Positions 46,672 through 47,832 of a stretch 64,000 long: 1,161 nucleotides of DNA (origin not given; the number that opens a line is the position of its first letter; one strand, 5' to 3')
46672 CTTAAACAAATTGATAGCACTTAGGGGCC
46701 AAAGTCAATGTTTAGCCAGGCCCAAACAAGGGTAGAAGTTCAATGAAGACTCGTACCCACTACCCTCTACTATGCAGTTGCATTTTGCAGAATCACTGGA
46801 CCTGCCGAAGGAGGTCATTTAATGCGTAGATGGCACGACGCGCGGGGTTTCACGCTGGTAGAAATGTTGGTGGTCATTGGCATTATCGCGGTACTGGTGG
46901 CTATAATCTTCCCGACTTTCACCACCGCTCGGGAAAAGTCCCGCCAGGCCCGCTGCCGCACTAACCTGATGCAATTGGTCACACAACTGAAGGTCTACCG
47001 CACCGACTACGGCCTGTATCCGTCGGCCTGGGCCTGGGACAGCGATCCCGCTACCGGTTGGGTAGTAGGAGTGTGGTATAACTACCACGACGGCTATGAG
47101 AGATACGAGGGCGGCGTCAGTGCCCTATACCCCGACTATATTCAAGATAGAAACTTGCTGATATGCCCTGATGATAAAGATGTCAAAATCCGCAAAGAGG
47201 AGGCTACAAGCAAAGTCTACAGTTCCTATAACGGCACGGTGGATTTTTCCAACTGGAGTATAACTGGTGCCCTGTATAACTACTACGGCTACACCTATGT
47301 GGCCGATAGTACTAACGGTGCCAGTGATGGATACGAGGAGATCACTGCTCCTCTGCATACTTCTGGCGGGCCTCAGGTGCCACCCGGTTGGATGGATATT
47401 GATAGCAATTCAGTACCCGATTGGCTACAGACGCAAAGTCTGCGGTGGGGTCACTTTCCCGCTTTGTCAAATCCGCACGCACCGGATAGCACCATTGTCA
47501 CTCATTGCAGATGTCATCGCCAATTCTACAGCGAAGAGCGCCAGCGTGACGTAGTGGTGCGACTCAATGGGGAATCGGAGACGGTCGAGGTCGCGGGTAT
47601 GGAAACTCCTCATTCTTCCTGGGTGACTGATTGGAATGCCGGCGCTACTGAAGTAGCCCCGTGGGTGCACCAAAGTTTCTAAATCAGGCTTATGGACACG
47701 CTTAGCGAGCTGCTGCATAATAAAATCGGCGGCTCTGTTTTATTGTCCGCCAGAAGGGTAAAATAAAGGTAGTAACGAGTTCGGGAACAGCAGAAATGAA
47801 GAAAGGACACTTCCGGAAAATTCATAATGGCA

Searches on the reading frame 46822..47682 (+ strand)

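Call 74: search_protein_families(library=pfam, proteins=[window:46822-47682:+], max_evalue=0.0001)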
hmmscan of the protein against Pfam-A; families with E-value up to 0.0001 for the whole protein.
window:46822-47682:+ (286 aa): 1 family
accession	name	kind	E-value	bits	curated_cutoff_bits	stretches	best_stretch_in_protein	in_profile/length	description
PF07963.17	N_methyl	-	2.7e-08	33.5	21.2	1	6-30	3-27/27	Prokaryotic N-terminal methylation motif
